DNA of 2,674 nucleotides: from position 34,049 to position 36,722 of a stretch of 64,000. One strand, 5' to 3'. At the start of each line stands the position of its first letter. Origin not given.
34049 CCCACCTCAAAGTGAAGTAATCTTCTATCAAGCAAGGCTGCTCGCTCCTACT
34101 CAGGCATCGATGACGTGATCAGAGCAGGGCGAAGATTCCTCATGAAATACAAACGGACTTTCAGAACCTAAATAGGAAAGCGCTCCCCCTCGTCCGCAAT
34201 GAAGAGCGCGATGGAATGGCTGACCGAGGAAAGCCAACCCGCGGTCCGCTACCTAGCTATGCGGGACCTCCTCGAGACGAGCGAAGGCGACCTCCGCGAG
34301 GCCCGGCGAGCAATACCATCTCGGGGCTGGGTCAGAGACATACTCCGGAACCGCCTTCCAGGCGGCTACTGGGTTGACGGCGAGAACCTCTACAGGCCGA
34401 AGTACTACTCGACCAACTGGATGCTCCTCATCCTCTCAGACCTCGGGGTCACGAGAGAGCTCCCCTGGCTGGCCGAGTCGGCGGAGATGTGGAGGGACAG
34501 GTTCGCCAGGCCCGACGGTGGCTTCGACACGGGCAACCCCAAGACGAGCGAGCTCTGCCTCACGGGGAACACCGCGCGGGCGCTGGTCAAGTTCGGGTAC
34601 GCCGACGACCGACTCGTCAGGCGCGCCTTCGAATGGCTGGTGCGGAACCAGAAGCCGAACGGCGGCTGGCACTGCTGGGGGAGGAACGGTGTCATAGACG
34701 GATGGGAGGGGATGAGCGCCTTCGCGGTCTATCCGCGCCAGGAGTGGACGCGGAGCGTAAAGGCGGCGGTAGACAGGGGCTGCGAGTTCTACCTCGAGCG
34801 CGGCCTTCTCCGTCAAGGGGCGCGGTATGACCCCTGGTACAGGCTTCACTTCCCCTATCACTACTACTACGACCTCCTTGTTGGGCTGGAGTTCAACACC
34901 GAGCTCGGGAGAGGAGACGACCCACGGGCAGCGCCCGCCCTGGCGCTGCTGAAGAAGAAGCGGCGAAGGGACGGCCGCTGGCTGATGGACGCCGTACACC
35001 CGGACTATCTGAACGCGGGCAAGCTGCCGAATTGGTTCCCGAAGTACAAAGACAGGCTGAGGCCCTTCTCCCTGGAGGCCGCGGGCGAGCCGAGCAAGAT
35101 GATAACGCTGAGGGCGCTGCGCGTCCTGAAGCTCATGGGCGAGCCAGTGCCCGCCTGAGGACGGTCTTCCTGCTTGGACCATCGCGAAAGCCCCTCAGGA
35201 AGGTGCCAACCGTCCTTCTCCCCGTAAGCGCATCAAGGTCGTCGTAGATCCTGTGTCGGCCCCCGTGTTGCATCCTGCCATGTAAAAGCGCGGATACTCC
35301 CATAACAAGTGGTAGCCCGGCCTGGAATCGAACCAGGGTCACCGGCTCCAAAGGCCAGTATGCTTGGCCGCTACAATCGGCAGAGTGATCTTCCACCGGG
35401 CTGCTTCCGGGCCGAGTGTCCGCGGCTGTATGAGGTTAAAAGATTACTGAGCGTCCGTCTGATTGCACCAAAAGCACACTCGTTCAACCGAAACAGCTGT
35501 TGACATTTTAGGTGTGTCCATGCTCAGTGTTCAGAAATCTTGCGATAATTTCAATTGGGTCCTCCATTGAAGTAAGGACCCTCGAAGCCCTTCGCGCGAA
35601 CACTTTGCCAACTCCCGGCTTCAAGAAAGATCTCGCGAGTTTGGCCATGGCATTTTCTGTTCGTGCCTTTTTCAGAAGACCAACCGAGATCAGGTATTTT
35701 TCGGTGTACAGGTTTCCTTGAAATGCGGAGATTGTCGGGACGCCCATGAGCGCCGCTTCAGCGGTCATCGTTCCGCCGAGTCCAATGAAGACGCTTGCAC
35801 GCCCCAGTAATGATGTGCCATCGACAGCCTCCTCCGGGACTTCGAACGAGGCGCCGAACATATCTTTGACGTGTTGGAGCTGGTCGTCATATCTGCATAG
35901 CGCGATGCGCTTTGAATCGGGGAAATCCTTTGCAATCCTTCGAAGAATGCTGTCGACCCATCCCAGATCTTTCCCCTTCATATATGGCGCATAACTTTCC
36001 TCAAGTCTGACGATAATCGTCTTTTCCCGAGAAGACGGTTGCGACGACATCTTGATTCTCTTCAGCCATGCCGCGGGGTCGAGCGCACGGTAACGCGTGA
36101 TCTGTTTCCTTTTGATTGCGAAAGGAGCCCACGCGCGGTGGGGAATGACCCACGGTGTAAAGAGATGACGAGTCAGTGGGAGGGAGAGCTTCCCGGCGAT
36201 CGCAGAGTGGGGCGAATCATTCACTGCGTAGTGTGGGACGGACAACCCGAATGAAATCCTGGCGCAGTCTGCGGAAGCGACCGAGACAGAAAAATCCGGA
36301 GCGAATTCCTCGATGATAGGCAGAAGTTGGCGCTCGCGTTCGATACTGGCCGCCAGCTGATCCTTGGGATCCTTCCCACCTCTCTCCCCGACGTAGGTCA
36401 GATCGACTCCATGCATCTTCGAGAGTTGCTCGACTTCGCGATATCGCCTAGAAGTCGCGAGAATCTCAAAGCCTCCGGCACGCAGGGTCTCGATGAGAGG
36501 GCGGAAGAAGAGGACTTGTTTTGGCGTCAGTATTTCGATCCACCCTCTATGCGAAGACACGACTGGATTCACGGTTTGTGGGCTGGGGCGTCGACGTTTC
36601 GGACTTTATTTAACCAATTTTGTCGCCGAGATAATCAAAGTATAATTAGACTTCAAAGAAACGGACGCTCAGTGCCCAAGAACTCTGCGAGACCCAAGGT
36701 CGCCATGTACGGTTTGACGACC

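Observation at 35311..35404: tRNA-Gln-like element with canonical 3' two-thirds but an 18-nt expansion in the 5' (D-arm) region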

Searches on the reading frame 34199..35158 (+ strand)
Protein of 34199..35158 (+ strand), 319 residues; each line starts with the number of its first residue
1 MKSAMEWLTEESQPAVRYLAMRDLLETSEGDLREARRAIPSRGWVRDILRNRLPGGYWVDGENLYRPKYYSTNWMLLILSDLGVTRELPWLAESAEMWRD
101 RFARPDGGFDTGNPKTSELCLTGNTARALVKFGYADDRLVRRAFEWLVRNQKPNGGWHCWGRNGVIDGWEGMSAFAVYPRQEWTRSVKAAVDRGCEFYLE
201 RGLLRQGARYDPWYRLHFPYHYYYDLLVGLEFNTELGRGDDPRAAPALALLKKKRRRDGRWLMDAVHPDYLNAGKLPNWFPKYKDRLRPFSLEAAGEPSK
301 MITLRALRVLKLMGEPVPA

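Call 10: search_protein_families(library=pfam, proteins=[window:34199-35158:+])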
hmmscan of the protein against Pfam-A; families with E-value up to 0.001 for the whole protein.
window:34199-35158:+ (319 aa): 1 family
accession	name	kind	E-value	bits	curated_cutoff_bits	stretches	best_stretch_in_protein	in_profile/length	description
PF13243.12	SQHop_cyclase_C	-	1.8e-06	27.6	26.1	1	121-192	141-214/319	Squalene-hopene cyclase C-terminal domain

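Call 15: find_encoding_contigs(protein=window:34199-35158:+, flank=3000, max_places=4)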
Protein window:34199-35158:+ (319 aa): no gene with exactly this product is on record in the collection.

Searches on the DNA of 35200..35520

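Call 4: search_rna_families(source=window, start=35200, end=35520, threshold=evalue, max_evalue=10, show_alignments=5)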
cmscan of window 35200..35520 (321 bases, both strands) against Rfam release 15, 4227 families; matches with E-value up to 10: 1.
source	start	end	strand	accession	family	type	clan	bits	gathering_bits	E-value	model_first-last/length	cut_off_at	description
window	35321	35377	-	RF00005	tRNA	Gene; tRNA;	CL00001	29.2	29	0.00027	9-63/71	no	tRNA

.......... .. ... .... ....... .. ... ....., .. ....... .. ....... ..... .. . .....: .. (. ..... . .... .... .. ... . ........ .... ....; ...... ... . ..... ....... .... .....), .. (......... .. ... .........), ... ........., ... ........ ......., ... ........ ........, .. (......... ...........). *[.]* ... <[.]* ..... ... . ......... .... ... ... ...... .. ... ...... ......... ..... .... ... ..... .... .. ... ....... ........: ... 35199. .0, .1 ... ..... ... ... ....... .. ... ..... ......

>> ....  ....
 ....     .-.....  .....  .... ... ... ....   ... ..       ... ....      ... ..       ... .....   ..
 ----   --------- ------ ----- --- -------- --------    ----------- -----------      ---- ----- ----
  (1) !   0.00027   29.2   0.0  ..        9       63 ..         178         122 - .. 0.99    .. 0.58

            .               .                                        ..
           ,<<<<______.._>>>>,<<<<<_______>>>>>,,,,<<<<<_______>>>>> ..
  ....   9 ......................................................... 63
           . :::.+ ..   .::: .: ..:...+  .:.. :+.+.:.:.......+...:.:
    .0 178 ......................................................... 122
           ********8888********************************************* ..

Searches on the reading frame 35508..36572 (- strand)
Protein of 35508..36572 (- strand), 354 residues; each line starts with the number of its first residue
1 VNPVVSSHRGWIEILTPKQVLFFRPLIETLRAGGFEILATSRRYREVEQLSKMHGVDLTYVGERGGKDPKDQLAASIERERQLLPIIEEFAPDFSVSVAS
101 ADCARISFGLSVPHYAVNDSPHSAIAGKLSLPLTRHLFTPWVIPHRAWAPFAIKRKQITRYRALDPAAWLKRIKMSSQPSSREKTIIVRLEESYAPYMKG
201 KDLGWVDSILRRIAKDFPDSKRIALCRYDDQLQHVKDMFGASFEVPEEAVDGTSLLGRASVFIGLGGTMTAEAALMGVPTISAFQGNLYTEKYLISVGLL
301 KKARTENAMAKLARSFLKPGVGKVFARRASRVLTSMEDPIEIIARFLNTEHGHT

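Call 10: search_protein_families(library=pfam, proteins=[window:35508-36572:-])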
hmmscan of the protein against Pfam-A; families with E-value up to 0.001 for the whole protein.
window:35508-36572:- (354 aa): 1 family
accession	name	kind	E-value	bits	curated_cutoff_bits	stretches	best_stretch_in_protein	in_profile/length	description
PF04007.18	DUF354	-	1.1e-36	127.2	22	1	11-343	4-340/349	Protein of unknown function (DUF354)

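Call 49: find_related_loci(query=window:35508-36572:-, collection=metagenome_contigs, flank=2500)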
Query window:35508-36572:- (354 aa) in metagenome_contigs; peptide patterns used: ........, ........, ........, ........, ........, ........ (x = any residue, [..] = any of these).
206 stretches matched a pattern; 3 encode a relative of the query (tblastn E <= 1e-3); 3 distinct loci.
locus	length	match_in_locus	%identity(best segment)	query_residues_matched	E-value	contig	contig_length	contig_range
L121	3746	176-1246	38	5-348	3e-68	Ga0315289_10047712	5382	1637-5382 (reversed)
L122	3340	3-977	38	37-348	1e-61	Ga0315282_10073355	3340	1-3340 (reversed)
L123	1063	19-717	37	129-348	2e-35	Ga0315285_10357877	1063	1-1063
